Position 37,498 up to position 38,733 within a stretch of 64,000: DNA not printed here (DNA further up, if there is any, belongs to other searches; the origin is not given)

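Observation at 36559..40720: RuBisCO-like protein translationally coupled to a split transketolase, downstream of a ureohydrolase: an uncharacterised RLP module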

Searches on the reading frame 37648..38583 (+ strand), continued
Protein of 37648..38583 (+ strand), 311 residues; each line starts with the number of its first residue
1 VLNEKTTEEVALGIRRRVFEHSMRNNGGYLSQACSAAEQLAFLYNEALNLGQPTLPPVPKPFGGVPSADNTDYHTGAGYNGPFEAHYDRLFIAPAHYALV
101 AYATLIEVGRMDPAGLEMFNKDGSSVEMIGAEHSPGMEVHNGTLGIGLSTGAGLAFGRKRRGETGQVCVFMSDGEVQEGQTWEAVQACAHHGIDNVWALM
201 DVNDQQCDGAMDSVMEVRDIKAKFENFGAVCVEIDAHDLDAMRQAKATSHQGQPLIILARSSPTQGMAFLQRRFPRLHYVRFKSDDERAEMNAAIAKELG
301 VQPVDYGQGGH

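Call 72: search_protein_families(library=ncbifam, max_evalue=1e-10, proteins=[L091:7592-9904:-, L091:6104-7591:-, L091:5023-6084:-, L091:4365-5030:-, L091:12099-13643:+, L090:1641-2300:-, L090:9463-9906:+])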
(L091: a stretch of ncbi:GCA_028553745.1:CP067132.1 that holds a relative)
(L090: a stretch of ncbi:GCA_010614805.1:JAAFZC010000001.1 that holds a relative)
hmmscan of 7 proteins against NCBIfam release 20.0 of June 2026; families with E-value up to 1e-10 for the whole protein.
L091:7592-9904:- (770 aa): 13 families
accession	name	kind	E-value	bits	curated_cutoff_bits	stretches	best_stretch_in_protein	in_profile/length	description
TIGR00509.1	bisC_fam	subfamily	5e-254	845.1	1017.55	1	7-760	1-769/772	molybdopterin guanine dinucleotide-containing S/N-oxide reductase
NF011682.0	PRK15102.1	equivalog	6.8e-166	553.7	909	1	5-761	48-826/829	trimethylamine-N-oxide reductase TorA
TIGR02164.1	torA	equivalog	1.3e-156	523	1465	1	5-759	44-820/824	trimethylamine-N-oxide reductase TorA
TIGR02166.1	dmsA_ynfE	subfamily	4.7e-93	312.7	777.7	1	69-743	115-792/794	DMSO/selenate family reductase complex A subunit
NF041885.1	selenate_YnfE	exception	9.1e-54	182.5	1675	1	69-742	119-802/805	selenate/tellurate reductase subunit YnfE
NF011566.1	PRK14990.1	exception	4.9e-53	180.3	1600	1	46-742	109-811/814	dimethylsulfoxide reductase subunit A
NF041884.1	selenate_YnfF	exception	2.4e-49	168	1650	1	69-742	116-795/798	selenate/tellurate reductase subunit YnfF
TIGR01591.1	Fdh-alpha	equivalog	9.9e-33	113.1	666.25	1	202-518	176-490/672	formate dehydrogenase subunit alpha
NF012032.0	PRK15488.1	equivalog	3e-30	104.9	694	1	201-321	218-331/759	thiosulfate reductase PhsA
NF047855.1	AssmNtatRedNasC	equivalog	8.7e-26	90.4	1100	0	202-352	201-345/708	assimilatory nitrate reductase catalytic subunit NasC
TIGR03479.1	DMSO_red_II_alp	subfamily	1.9e-17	62.6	984.75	0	409-511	545-648/913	molybdopterin-dependent oxidoreductase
NF041783.2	mnquin_red_QrcB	equivalog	6.5e-15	54.3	440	0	216-347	244-363/695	menaquinone reductase molybdopterin-binding-like subunit QrcB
NF041323.1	Nitr_red_NasA_Halo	equivalog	7e-12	44.7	1000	0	202-509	173-473/673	assimilatory nitrate reductase NasA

L091:6104-7591:- (495 aa): 12 families
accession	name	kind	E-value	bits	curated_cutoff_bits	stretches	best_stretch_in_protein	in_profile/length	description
TIGR01312.1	XylB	equivalog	2.8e-86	290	380.25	1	6-486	1-479/481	xylulokinase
NF011601.0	PRK15027.1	equivalog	1.5e-47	162.1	912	1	5-447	2-435/484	xylulokinase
TIGR01314.1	gntK_FGGY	equivalog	1.1e-45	156.2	648.55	1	4-487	1-490/505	gluconokinase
TIGR01311.1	glycerol_kin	equivalog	1.5e-42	145.6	590.35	1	4-450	2-452/496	glycerol kinase GlpK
NF008187.0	PRK10939.1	equivalog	1.3e-39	136.3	528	1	2-485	3-498/521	autoinducer-2 kinase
NF003154.0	PRK04123.1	equivalog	2.5e-34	118.9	428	1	2-489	3-536/554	ribulokinase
TIGR01315.1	5C_CHO_kinase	subfamily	2.6e-33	115.6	408.7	2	339-453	378-497/541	FGGY family pentulose kinase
NF000756.0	PRK00047.1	subfamily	5.7e-32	110.6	498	1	2-448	4-452/502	glycerol kinase GlpK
TIGR01234.1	L-ribulokinase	equivalog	1.3e-28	100.1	583.25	1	74-488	96-528/536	ribulokinase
TIGR02628.1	fuculo_kin_coli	equivalog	1.1e-22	80.7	470.9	1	8-454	6-448/465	L-fuculokinase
TIGR02627.1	rhamnulo_kin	equivalog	6.6e-15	54.6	527.95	1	42-268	35-259/454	rhamnulokinase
NF007925.0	PRK10640.1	equivalog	9.4e-15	54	639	0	41-270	40-267/489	rhamnulokinase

L091:5023-6084:- (353 aa): 17 families
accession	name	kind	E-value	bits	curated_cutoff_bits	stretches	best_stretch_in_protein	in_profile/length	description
TIGR00692.1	tdh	equivalog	4.5e-40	137.7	458.35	1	16-341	11-338/340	L-threonine 3-dehydrogenase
NF041097.1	keto_inos_dh_IolM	equivalog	4.4e-36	124.4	450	1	13-340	37-387/389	scyllo-inosose 3-dehydrogenase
NF003808.0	PRK05396.1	equivalog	2.3e-34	118.8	380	1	13-341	10-338/341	L-threonine 3-dehydrogenase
TIGR03451.1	mycoS_dep_FDH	equivalog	3.8e-33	114.8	512.9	1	155-340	164-355/358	S-(hydroxymethyl)mycothiol dehydrogenase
NF006940.0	PRK09422.1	equivalog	1.2e-28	100.1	344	1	5-259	1-256/338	alcohol dehydrogenase AdhP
TIGR03989.1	Rxyl_3153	subfamily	1.1e-27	97.3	440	1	154-334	177-362/370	NDMA-dependent alcohol dehydrogenase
NF007489.0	PRK10083.1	equivalog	8.9e-26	90.6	376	1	5-336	1-329/339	Zn-dependent oxidoreductase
NF007642.0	PRK10309.1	equivalog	4.7e-24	85.2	550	1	5-253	1-250/347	galactitol-1-phosphate 5-dehydrogenase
TIGR03366.1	HpnZ_proposed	hypoth_equivalog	5.3e-22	78.4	328.1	1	26-270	3-260/315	putative phosphonate catabolism associated alcohol dehydrogenase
NF010344.0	PRK13771.1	subfamily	1.1e-20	73.8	349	1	5-342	1-332/334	putative alcohol dehydrogenase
NF041172.1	AcrlCoa_red_Thmprot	equivalog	3.1e-20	72.4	500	1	5-341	1-332/334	acryloyl-CoA reductase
TIGR03201.1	dearomat_had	equivalog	3.3e-17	62.6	338.65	1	19-222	14-224/349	6-hydroxycyclohex-1-ene-1-carbonyl-CoA dehydrogenase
TIGR02818.1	adh_III_F_hyde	equivalog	4.2e-17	62.3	543.95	0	156-219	178-241/368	S-(hydroxymethyl)glutathione dehydrogenase/class III alcohol dehydrogenase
NF047908.1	AldhRedAhr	equivalog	2.5e-16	59.5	470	1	22-340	22-332/335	NADPH-dependent aldehyde reductase Ahr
TIGR02824.1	quinone_pig3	subfamily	1.7e-15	56.9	296.8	0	113-237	91-213/325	putative NAD(P)H quinone oxidoreductase, PIG3 family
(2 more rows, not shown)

L091:4365-5030:- (221 aa): 24 families
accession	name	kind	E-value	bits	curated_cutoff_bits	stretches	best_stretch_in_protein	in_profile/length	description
NF005123.0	PRK06557.1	subfamily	7.6e-73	244.9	251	1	1-213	8-222/223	L-ribulose-5-phosphate 4-epimerase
NF006047.0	PRK08193.1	subfamily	5.1e-51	173.5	257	1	1-205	1-219/231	L-ribulose-5-phosphate 4-epimerase AraD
NF009003.0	PRK12348.1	subfamily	1.6e-47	162.1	331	1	2-189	1-199/228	L-ribulose-5-phosphate 4-epimerase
TIGR00760.1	araD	equivalog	8.5e-47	159.3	389.1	1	1-204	1-216/228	L-ribulose-5-phosphate 4-epimerase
NF009625.0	PRK13145.1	equivalog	3e-44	151.3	369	1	2-205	5-222/235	L-ribulose-5-phosphate 4-epimerase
NF005302.0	PRK06833.1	equivalog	1.1e-39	136.2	264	1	2-213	3-212/214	L-fuculose-phosphate aldolase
NF009002.0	PRK12347.1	subfamily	5.3e-39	133.8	386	1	1-204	1-219/231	L-ribulose-5-phosphate 4-epimerase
NF009691.0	PRK13213.1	equivalog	2.8e-37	128.4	489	1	1-204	1-219/231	L-ribulose-5-phosphate 4-epimerase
NF053831.1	RU1PAldHalo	equivalog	5.9e-33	114.1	300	1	2-213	2-208/208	ribulose-1-phosphate aldolase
NF004527.0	PRK05874.1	equivalog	7e-28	97.6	308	1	14-196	16-199/218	L-fuculose-phosphate aldolase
NF005984.0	PRK08087.1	subfamily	5.7e-26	91.6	264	1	5-212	6-210/215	L-fuculose-phosphate aldolase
NF040649.1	FucA_Meth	equivalog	5.2e-25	88.4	250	1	8-186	5-176/179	L-fuculose phosphate aldolase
NF043034.1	OxoTetrPhDc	equivalog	7.9e-25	87.8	250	1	4-201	4-202/205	3-oxo-tetronate 4-phosphate decarboxylase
NF006208.0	PRK08333.1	equivalog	8.3e-25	87.5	267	1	5-182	5-179/189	aldolase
NF004855.0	PRK06208.1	subfamily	9.9e-22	77.5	255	1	20-202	58-243/274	class II aldolase/adducin family protein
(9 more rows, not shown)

L091:12099-13643:+ (514 aa): 4 families
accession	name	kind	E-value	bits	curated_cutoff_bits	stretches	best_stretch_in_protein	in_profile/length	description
NF010322.0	PRK13759.1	equivalog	2.2e-36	125.4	481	1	2-363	8-384/486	arylsulfatase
NF045661.1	HdlasePehA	equivalog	3.6e-35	121.5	900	1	238-361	272-394/506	phosphoric/sulfuric ester hydrolase PehA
TIGR03417.1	chol_sulfatase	equivalog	2.6e-30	105.8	433.45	1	2-400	4-408/500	choline-sulfatase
NF052527.1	Mn_arylsulf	exception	3.3e-22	79.1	850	1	171-361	183-377/479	manganese-dependent arylsulfatase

L090:1641-2300:- (219 aa): 22 families
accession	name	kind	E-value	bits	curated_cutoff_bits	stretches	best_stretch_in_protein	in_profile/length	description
NF005984.0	PRK08087.1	subfamily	6.4e-63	212.4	264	1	12-218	7-212/215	L-fuculose-phosphate aldolase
TIGR01086.1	fucA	equivalog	1.1e-58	198.6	400.25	1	12-218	6-211/214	L-fuculose-phosphate aldolase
NF053831.1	RU1PAldHalo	equivalog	2.5e-44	151.3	300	1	25-216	17-207/208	ribulose-1-phosphate aldolase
NF005302.0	PRK06833.1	equivalog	2.6e-42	144.7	264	1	11-218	6-213/214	L-fuculose-phosphate aldolase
NF043034.1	OxoTetrPhDc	equivalog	1.3e-34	119.8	250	1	9-208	3-204/205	3-oxo-tetronate 4-phosphate decarboxylase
NF005123.0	PRK06557.1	subfamily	5.2e-33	114.6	251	1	8-210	9-214/223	L-ribulose-5-phosphate 4-epimerase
NF004527.0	PRK05874.1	equivalog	3.1e-28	98.8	308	1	11-213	7-210/218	L-fuculose-phosphate aldolase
NF006413.0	PRK08660.1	equivalog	4.4e-25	88.6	203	1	12-193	3-179/184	aldolase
NF006208.0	PRK08333.1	equivalog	4.4e-25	88.4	267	1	12-192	6-184/189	aldolase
NF053537.1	DhpthDcsPhtC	equivalog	4.3e-24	85.2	200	1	12-207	1-210/232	3,4-dihydroxyphthalate decarboxylase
NF006672.0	PRK09220.1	equivalog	4.5e-21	75.2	226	1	8-113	8-113/209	methylthioribulose 1-phosphate dehydratase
TIGR03328.1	salvage_mtnB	equivalog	8.6e-19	67.8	137.05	1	15-112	1-99/194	methylthioribulose 1-phosphate dehydratase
NF005689.0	PRK07490.1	equivalog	1.7e-18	66.7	260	1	4-207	7-215/248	hypothetical protein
NF040649.1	FucA_Meth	equivalog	1.1e-16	61.3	250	1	13-191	4-176/179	L-fuculose phosphate aldolase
NF005484.0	PRK07090.1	equivalog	1.5e-16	60.5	261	1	7-196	27-218/260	aldolase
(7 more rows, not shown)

L090:9463-9906:+ (147 aa): 1 family
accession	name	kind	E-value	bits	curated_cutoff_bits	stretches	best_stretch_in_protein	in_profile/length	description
NF011949.0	PRK15420.1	equivalog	1.5e-18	67.2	141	1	1-146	1-139/140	L-fucose mutarotase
